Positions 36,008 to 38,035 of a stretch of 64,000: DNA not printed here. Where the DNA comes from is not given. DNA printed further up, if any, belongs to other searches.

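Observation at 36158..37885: B12-binding radical SAM enzyme with a Cx4Cx2C cluster motif, co-transcribed with a sugar ABC importer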

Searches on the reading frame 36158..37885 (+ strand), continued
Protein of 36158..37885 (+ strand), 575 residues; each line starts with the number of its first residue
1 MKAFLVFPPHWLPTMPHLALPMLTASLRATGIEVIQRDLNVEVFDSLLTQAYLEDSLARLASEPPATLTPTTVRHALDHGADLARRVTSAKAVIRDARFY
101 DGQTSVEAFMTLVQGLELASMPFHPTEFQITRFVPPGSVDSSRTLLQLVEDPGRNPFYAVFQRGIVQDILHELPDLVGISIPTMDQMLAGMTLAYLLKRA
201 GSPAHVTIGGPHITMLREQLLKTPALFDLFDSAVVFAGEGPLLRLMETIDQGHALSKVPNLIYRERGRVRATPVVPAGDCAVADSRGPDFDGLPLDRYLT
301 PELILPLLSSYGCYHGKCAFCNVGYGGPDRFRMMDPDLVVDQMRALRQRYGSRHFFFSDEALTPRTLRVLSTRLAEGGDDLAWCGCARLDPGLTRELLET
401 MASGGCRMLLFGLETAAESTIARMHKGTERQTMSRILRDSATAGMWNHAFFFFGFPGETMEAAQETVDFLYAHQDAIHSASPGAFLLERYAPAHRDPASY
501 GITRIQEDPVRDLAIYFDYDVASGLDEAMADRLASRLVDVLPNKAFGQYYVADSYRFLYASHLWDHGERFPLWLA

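Call 35: find_related_loci(query=A1, collection=genome_contigs, flank=10000)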
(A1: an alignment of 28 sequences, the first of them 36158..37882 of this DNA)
Query A1 (575 aa) in genome_contigs; peptide patterns used: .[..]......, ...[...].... (x = any residue, [..] = any of these).
308 stretches matched a pattern; 241 encode a relative of the query (tblastn E <= 1e-3); the best 80 are kept; 80 distinct loci.
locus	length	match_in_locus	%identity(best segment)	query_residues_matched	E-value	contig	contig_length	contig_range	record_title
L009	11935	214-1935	89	1-574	0e+0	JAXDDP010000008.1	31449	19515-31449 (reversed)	MAG: Anaerolineae bacterium isolate POMEDNA-B74 Raw2_k127_565270, whole genome shotgun sequence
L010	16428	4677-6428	76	1-574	0e+0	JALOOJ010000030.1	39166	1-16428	MAG: Anaerolineae bacterium isolate Prado100 scaffold_1456, whole genome shotgun sequence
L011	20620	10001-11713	75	1-575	0e+0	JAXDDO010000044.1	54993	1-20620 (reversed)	MAG: Anaerolineae bacterium isolate POMEDNA-B73 Raw2_k127_166965, whole genome shotgun sequence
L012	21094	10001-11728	69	1-575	0e+0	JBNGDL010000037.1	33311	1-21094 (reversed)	MAG: Anaerolineae bacterium isolate E05-028 bin48.fa-37, whole genome shotgun sequence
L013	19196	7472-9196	67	1-575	0e+0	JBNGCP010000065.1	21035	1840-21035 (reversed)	MAG: Anaerolineae bacterium isolate E05-002 bin45.fa-65, whole genome shotgun sequence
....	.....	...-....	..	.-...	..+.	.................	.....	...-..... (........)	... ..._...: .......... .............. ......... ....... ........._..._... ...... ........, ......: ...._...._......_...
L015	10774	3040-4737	68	1-575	0e+0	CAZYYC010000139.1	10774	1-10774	MAG TPA_asm: uncultured Anaerolineales bacterium isolate SRP241326_co1_43 genome assembly, contig: NODE_8140_length_1077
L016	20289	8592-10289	68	1-575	0e+0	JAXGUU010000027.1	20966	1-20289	MAG: Anaerolineae bacterium isolate AnMBR.bin427 bin427_27, whole genome shotgun sequence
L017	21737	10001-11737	66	1-575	0e+0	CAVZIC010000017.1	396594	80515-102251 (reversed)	MAG: uncultured Chloroflexia bacterium isolate MFD02416.bin.2.12 genome assembly, contig: contig_40982, whole genome sho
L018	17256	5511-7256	64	1-575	0e+0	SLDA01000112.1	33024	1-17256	MAG: Thermoflexales bacterium isolate CSSed162cmB_528 CSSed16-2cmB-1774, whole genome shotgun sequence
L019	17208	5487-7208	65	1-575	0e+0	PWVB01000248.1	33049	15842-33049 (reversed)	MAG: Anaerolineae bacterium isolate CSSed11_269R1 CS-Sed11-C943, whole genome shotgun sequence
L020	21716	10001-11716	64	1-575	0e+0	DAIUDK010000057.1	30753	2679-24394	MAG TPA_asm: Chloroflexota bacterium isolate CTOTU19884 NODE_1368_length_30753_cov_17.276728, whole genome shotgun seque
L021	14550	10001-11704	63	1-574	0e+0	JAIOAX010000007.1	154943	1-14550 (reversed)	MAG: Chloroflexota bacterium isolate S1bins75 c_000000000007, whole genome shotgun sequence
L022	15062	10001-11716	63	1-575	0e+0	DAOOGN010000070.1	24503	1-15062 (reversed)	MAG TPA_asm: Anaerolineae bacterium isolate AMR_MDS_4430 NODE_2374_length_24503_cov_33.201162, whole genome shotgun sequ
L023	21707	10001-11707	63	1-575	0e+0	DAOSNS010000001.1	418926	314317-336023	MAG TPA_asm: Anaerolineae bacterium isolate AMR_MDS_2365 NODE_2_length_418926_cov_84.891516, whole genome shotgun sequen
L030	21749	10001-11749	58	1-575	0e+0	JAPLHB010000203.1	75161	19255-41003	MAG: Chloroflexota bacterium isolate LacPavin_0920_WC70_MAG_64_18 LacPavin_0920_WC70_scaffold_787401, whole genome shotg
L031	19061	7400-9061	61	1-575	0e+0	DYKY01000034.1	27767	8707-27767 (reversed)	MAG TPA_asm: Thermoflexus sp. isolate SulCav_AS07-7_59_19 SulCav_AS07_7_1607_length_27767_cov_11_197532, whole genome sh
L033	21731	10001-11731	59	1-574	0e+0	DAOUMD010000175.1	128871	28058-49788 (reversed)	MAG TPA_asm: Anaerolineae bacterium isolate W31_78 k127_328180, whole genome shotgun sequence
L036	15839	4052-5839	57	1-575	0e+0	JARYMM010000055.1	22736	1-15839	MAG: Anaerolineae bacterium isolate A05DMB-I-32 NODE_55_length_22736_cov_6.796019, whole genome shotgun sequence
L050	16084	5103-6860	56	1-574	0e+0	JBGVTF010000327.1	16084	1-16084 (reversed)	MAG: Anaerolineae bacterium isolate S_237_B7 k127_53468, whole genome shotgun sequence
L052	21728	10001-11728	54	1-574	0e+0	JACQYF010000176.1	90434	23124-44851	MAG: Chloroflexi bacterium isolate NC_groundwater_1534_Pr4_S-0.65um_60_13 SR1-18-Sp65_coassembly_scaffold_542368, whole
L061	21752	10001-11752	53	1-575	0e+0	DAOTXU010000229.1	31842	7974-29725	MAG TPA_asm: Anaerolineae bacterium isolate H21_274 k133_3280594, whole genome shotgun sequence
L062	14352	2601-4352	53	1-575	0e+0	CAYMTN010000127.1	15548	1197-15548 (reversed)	MAG TPA_asm: uncultured Anaerolineaceae bacterium isolate binchicken_co129_852 genome assembly, contig: NODE_11344_lengt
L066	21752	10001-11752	55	1-575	0e+0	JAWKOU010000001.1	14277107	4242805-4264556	MAG: Caldilineaceae bacterium isolate BC1.69 BC1.69.fa-1, whole genome shotgun sequence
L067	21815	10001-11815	51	1-575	0e+0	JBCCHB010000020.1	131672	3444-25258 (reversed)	MAG: Chloroflexota bacterium isolate P01_B01_bin.57 k141_3286531_length_131672_cov_36.5414, whole genome shotgun sequenc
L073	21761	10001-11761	55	1-575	0e+0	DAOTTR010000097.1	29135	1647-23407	MAG TPA_asm: Caldilineaceae bacterium isolate F11_8 k119_1287123, whole genome shotgun sequence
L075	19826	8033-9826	53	1-574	0e+0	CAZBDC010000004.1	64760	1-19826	MAG TPA_asm: uncultured Anaerolineaceae bacterium isolate binchicken_co43_56 genome assembly, contig: NODE_500_length_64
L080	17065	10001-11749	52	1-574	0e+0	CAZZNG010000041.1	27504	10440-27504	MAG TPA_asm: uncultured Litorilinea sp. isolate SRP263527_co1_235 genome assembly, contig: NODE_1354_length_27504_cov_5.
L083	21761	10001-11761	54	1-575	0e+0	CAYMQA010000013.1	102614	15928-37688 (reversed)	MAG TPA_asm: uncultured Caldilinea sp. isolate SRP329715_co2_365 genome assembly, contig: NODE_414_length_102614_cov_6.5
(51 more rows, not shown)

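Call 40: search_protein_families(library=pfam, proteins=[L030:17729-19117:+, L013:14953-17232:+, L061:230-2344:-, L062:13558-14352:+, L075:129-1220:+, L031:12528-13976:+, L067:4551-5636:+, L050:14757-15731:+, L030:16553-17713:+, L066:19968-20837:+], max_evalue=0.001)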
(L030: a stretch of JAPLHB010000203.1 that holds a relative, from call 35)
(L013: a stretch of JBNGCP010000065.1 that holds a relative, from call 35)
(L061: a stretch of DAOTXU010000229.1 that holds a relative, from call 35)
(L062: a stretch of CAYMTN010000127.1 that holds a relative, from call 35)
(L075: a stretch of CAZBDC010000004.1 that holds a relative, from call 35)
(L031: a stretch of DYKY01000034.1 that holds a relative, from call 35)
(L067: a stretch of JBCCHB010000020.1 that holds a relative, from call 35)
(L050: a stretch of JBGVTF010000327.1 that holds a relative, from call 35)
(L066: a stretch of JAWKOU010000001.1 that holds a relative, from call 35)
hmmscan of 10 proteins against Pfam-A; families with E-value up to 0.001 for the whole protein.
L030:17729-19117:+ (462 aa): 2 families
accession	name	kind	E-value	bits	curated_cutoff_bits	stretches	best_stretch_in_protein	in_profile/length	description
PF02056.22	Glyco_hydro_4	-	6.3e-42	143.6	23.2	1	6-175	1-177/183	Family 4 glycosyl hydrolase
PF11975.13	Glyco_hydro_4C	-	2.3e-30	106.6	24.1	1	191-408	3-198/211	Family 4 glycosyl hydrolase C-terminal domain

L013:14953-17232:+ (759 aa): 3 families
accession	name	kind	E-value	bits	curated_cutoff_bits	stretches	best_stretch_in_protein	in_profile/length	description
PF21345.3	PcRGLX_2nd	-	8.6e-14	51.8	23.5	1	100-247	2-157/360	PcRGLX-like protein central beta sandwich domain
PF19501.5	PcRGLX_1st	-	9.2e-08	32.2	22.1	1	17-65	17-63/83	PcRGLX-like N-terminal RIFT barrel domain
PF07944.18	Beta-AFase-like_GH127_cat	-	3.2e-07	30.1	24.9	0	509-587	128-206/376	Beta-L-arabinofuranosidase, GH127 catalytic domain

L061:230-2344:- (704 aa): 3 families
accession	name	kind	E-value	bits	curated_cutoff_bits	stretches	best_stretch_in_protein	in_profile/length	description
PF07488.18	Glyco_hydro_67M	-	4.2e-150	499.8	23.5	1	139-458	2-326/326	Glycosyl hydrolase family 67 middle domain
PF07477.17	Glyco_hydro_67C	-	4.5e-94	314.6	27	1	459-683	1-222/223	Glycosyl hydrolase family 67 C-terminus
PF03648.19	Glyco_hydro_67N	-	5.3e-26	91.6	24.3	1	14-135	1-120/120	Glycosyl hydrolase family 67 N-terminus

L062:13558-14352:+ (265 aa): 4 families
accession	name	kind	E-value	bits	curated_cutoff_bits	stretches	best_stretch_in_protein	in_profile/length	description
PF13561.12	adh_short_C2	-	1.4e-56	192.2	27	1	32-261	6-235/236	Enoyl-(Acyl carrier protein) reductase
PF00106.31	adh_short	-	1.2e-52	178.7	26.6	1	24-209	2-190/195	short chain dehydrogenase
PF08659.16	KR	-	1.4e-17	64.6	22.6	1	26-180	4-161/180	KR domain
PF23441.1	SDR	-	1.2e-06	28.6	27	1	23-261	8-255/258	SDR-like rossmann domain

L075:129-1220:+ (363 aa): 4 families
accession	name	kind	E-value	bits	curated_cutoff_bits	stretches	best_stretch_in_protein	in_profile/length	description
PF13377.12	Peripla_BP_3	-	7.9e-21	75.3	26.5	1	203-358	2-167/167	Periplasmic binding protein-like domain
PF00532.27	Peripla_BP_1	-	8.8e-13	48.8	22.2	1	92-282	4-198/281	Periplasmic binding proteins and sugar binding domain of LacI family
PF00356.27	LacI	-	5.9e-11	42.4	27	1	23-61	3-41/46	Bacterial regulatory proteins, lacI family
PF13407.12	Peripla_BP_4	-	6.1e-07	29.7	35.1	1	109-248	16-160/258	Periplasmic binding protein domain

L031:12528-13976:+ (482 aa): 1 family
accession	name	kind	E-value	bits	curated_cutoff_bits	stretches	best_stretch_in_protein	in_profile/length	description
PF03009.23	GDPD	-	9.6e-29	101.6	23.6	1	259-479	1-243/244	Glycerophosphoryl diester phosphodiesterase family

L067:4551-5636:+ (361 aa): 4 families
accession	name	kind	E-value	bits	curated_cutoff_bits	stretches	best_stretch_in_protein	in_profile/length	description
PF01408.29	GFO_IDH_MocA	-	2.2e-21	77.2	24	1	4-113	1-110/120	Oxidoreductase family, NAD-binding Rossmann fold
PF22725.1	GFO_IDH_MocA_C3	-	1.1e-16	61.5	27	1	142-276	3-124/124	GFO/IDH/MocA C-terminal domain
PF02894.22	GFO_IDH_MocA_C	-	3.4e-11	43.8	22.9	1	147-359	4-217/218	Oxidoreductase family, C-terminal alpha/beta domain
PF03447.22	NAD_binding_3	-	3.1e-07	31.5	24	1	10-114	1-108/116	Homoserine dehydrogenase, NAD binding domain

L050:14757-15731:+ (324 aa): 1 family
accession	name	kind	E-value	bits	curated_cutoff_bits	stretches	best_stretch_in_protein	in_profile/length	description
PF00248.27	Aldo_ket_red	-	2.6e-54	184.7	24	1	15-321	2-289/291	Aldo/keto reductase family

L030:16553-17713:+ (386 aa): 1 family
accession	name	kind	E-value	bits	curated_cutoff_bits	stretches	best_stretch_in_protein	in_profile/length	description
PF01208.23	URO-D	-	2.3e-15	56.9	23.9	1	108-373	80-345/346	Uroporphyrinogen decarboxylase (URO-D)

L066:19968-20837:+ (289 aa): 1 family
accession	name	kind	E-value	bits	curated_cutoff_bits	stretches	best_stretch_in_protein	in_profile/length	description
PF05721.19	PhyH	-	1.8e-25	90.9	22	1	22-222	1-212/213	Phytanoyl-CoA dioxygenase (PhyH)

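Call 69: search_protein_representatives(alignment_id=A1)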
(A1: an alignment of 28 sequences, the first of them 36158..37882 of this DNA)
Query: 28 sequences, 576 profile positions. Proteins with E-value up to 0.001 (for the whole library): 45372; up to 1e-10: 26598; up to 1e-30: 3650. The best 150 are listed.
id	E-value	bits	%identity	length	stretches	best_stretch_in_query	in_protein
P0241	1.2e-259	879.3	-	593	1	15-575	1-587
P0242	1.0e-212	724.3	-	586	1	1-575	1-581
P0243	1.0e-198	678.1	-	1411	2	2-508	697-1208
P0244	9.7e-186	635.2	-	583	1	1-565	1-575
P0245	2.6e-181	620.6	-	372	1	216-576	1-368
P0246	2.2e-176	604.3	-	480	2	15-392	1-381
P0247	3.0e-163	561.0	-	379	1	15-377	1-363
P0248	3.5e-153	527.8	-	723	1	1-543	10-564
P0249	2.3e-149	515.1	-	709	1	1-537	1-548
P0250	1.8e-148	512.2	-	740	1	1-536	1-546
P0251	2.8e-144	498.4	-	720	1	3-542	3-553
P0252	2.8e-142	491.8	-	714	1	5-549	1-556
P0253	7.4e-142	490.4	-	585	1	1-545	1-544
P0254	8.9e-142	490.1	-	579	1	1-563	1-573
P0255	2.7e-141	488.5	-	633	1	1-535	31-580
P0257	7.1e-140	483.8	-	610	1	1-538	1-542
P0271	2.0e-133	462.5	-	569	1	1-535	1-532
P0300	1.7e-125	436.4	-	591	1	1-520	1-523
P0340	9.7e-117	407.4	-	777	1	1-538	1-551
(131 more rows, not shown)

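Call 71: search_protein_families(library=ncbifam, proteins=[P0242, P0244, P0248, P0249, P0253, P0254, P0257, P0271, P0300, P0340], max_evalue=1e-20)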
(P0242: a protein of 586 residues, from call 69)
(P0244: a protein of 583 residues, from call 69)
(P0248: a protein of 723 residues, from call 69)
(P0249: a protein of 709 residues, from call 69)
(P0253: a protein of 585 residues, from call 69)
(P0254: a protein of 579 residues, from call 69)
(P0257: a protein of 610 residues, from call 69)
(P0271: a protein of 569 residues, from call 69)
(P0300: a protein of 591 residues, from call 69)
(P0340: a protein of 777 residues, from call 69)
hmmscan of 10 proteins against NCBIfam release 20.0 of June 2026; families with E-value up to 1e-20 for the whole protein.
P0242 (586 aa): 5 families
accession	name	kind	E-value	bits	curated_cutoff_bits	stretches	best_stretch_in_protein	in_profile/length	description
NF050148.1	rSAM_ApyD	equivalog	2.6e-36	125.3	750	1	168-478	61-365/645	RiPP biosynthesis radical SAM protein ApyD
TIGR04479.1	bcpD_PhpK_rSAM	subfamily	1.1e-35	123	600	1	166-479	95-409/504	PhpK family radical SAM P-methyltransferase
TIGR03975.1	rSAM_ocin_1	subfamily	1.3e-35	123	281.85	1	172-511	119-462/606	RiPP maturation radical SAM C-methyltransferase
TIGR02026.1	BchE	equivalog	1.8e-22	79.9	481.35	1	167-477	49-363/497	magnesium-protoporphyrin IX monomethyl ester anaerobic oxidative cyclase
TIGR04072.2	rSAM_ladder_B12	equivalog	9.2e-22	77.3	360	1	173-504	50-374/443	lipid biosynthesis B12-binding/radical SAM protein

P0244 (583 aa): 5 families
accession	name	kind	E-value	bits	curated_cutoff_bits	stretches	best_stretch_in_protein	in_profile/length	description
TIGR03975.1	rSAM_ocin_1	subfamily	6.4e-38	130.6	281.85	1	167-515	111-463/606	RiPP maturation radical SAM C-methyltransferase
TIGR04479.1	bcpD_PhpK_rSAM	subfamily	3.2e-31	108.3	600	1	177-511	103-436/504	PhpK family radical SAM P-methyltransferase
NF050148.1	rSAM_ApyD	equivalog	1.6e-29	102.8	750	1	170-482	61-366/645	RiPP biosynthesis radical SAM protein ApyD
TIGR04385.1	B12_rSAM_cofa1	equivalog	8.9e-25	87.8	450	1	188-528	65-412/438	B12 lower ligand biosynthesis radical SAM protein BzaD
TIGR04072.2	rSAM_ladder_B12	equivalog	3.1e-22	78.8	360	1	206-485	91-352/443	lipid biosynthesis B12-binding/radical SAM protein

P0248 (723 aa): 4 families
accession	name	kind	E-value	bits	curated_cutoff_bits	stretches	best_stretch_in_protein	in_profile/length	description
TIGR03975.1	rSAM_ocin_1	subfamily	5.7e-32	111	281.85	1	177-526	111-463/606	RiPP maturation radical SAM C-methyltransferase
TIGR04479.1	bcpD_PhpK_rSAM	subfamily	2.2e-28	98.9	600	1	186-490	102-406/504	PhpK family radical SAM P-methyltransferase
TIGR04072.2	rSAM_ladder_B12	equivalog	3.1e-24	85.4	360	1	215-492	90-348/443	lipid biosynthesis B12-binding/radical SAM protein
NF050148.1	rSAM_ApyD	equivalog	3.6e-24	85.1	750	1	189-490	69-363/645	RiPP biosynthesis radical SAM protein ApyD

P0249 (709 aa): 5 families
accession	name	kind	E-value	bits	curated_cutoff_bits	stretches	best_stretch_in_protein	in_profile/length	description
TIGR04479.1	bcpD_PhpK_rSAM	subfamily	8e-35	120.2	600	1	183-510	108-434/504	PhpK family radical SAM P-methyltransferase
TIGR03975.1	rSAM_ocin_1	subfamily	1.9e-31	109.2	281.85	1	168-514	111-461/606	RiPP maturation radical SAM C-methyltransferase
NF050148.1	rSAM_ApyD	equivalog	6e-26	91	750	1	180-480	69-363/645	RiPP biosynthesis radical SAM protein ApyD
TIGR04072.2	rSAM_ladder_B12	equivalog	5.2e-22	78.1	360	1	205-477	89-343/443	lipid biosynthesis B12-binding/radical SAM protein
TIGR03471.1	HpnJ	equivalog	3.6e-21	75.6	577.6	1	203-480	85-362/472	hopanoid biosynthesis associated radical SAM protein HpnJ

P0253 (585 aa): 5 families
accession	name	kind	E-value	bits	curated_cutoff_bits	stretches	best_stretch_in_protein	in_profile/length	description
TIGR03975.1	rSAM_ocin_1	subfamily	2.4e-34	118.8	281.85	1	165-509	118-464/606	RiPP maturation radical SAM C-methyltransferase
TIGR04479.1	bcpD_PhpK_rSAM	subfamily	5e-31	107.6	600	1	168-516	102-445/504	PhpK family radical SAM P-methyltransferase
NF050148.1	rSAM_ApyD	equivalog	9e-26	90.4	750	1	162-472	61-363/645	RiPP biosynthesis radical SAM protein ApyD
TIGR02026.1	BchE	equivalog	6.8e-23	81.3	481.35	1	164-477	51-367/497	magnesium-protoporphyrin IX monomethyl ester anaerobic oxidative cyclase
TIGR04072.2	rSAM_ladder_B12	equivalog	8.6e-21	74.1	360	0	199-485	92-359/443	lipid biosynthesis B12-binding/radical SAM protein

P0254 (579 aa): 7 families
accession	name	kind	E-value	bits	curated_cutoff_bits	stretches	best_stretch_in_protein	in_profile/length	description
TIGR03975.1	rSAM_ocin_1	subfamily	5.3e-42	144.1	281.85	1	153-516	104-465/606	RiPP maturation radical SAM C-methyltransferase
NF050148.1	rSAM_ApyD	equivalog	4.1e-30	104.8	750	1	175-478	67-363/645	RiPP biosynthesis radical SAM protein ApyD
TIGR04479.1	bcpD_PhpK_rSAM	subfamily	7.5e-30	103.8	600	1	177-486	105-414/504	PhpK family radical SAM P-methyltransferase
TIGR02026.1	BchE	equivalog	2.1e-22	79.7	481.35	1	172-480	53-364/497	magnesium-protoporphyrin IX monomethyl ester anaerobic oxidative cyclase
TIGR03471.1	HpnJ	equivalog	8.5e-22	77.7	577.6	1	201-480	86-364/472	hopanoid biosynthesis associated radical SAM protein HpnJ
TIGR04072.2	rSAM_ladder_B12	equivalog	1.4e-21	76.7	360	1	204-474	91-342/443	lipid biosynthesis B12-binding/radical SAM protein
NF038361.1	rSAM_Sden_1168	equivalog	7.8e-21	74.2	575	0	171-478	129-448/560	Sden_1168 family B12-binding radical SAM P-methyltransferase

P0257 (610 aa): 5 families
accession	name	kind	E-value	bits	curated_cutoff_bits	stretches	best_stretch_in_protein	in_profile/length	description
TIGR03975.1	rSAM_ocin_1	subfamily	5.5e-36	124.2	281.85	1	3-462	1-416/606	RiPP maturation radical SAM C-methyltransferase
TIGR04479.1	bcpD_PhpK_rSAM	subfamily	4.3e-32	111.2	600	1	157-474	90-407/504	PhpK family radical SAM P-methyltransferase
NF050148.1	rSAM_ApyD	equivalog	1.1e-29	103.3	750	1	164-473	61-363/645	RiPP biosynthesis radical SAM protein ApyD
TIGR04072.2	rSAM_ladder_B12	equivalog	1.3e-27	96.6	360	1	205-504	95-376/443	lipid biosynthesis B12-binding/radical SAM protein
TIGR04385.1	B12_rSAM_cofa1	equivalog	8.6e-21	74.6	450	0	156-473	40-361/438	B12 lower ligand biosynthesis radical SAM protein BzaD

P0271 (569 aa): 3 families
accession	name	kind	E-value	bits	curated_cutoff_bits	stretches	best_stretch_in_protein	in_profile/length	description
TIGR03975.1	rSAM_ocin_1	subfamily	3.1e-49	168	281.85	1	149-506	106-467/606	RiPP maturation radical SAM C-methyltransferase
NF050148.1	rSAM_ApyD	equivalog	1.1e-32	113.2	750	1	160-467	62-363/645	RiPP biosynthesis radical SAM protein ApyD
TIGR04479.1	bcpD_PhpK_rSAM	subfamily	1.6e-26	92.8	600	1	160-498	98-435/504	PhpK family radical SAM P-methyltransferase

P0300 (591 aa): 6 families
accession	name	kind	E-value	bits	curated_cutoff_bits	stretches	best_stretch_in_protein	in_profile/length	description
TIGR03975.1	rSAM_ocin_1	subfamily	9.5e-37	126.8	281.85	1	170-473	120-427/606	RiPP maturation radical SAM C-methyltransferase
TIGR04479.1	bcpD_PhpK_rSAM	subfamily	2.1e-34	118.8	600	1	172-476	103-409/504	PhpK family radical SAM P-methyltransferase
NF050148.1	rSAM_ApyD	equivalog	2.1e-28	99.1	750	1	173-474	69-364/645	RiPP biosynthesis radical SAM protein ApyD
TIGR03471.1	HpnJ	equivalog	2.6e-28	99.1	577.6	1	191-474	80-363/472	hopanoid biosynthesis associated radical SAM protein HpnJ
TIGR02026.1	BchE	equivalog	4.5e-23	81.9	481.35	1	174-475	59-364/497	magnesium-protoporphyrin IX monomethyl ester anaerobic oxidative cyclase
TIGR04072.2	rSAM_ladder_B12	equivalog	1.4e-22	80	360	1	204-476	94-349/443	lipid biosynthesis B12-binding/radical SAM protein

P0340 (777 aa): 4 families
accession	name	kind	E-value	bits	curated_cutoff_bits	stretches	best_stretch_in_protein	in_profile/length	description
TIGR03975.1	rSAM_ocin_1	subfamily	2e-34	119.1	281.85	1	158-517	102-462/606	RiPP maturation radical SAM C-methyltransferase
TIGR04479.1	bcpD_PhpK_rSAM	subfamily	3e-31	108.4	600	1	181-514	104-436/504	PhpK family radical SAM P-methyltransferase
NF050148.1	rSAM_ApyD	equivalog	1.3e-24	86.6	750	1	174-482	62-363/645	RiPP biosynthesis radical SAM protein ApyD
TIGR03471.1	HpnJ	equivalog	2.8e-21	75.9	577.6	1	195-494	76-374/472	hopanoid biosynthesis associated radical SAM protein HpnJ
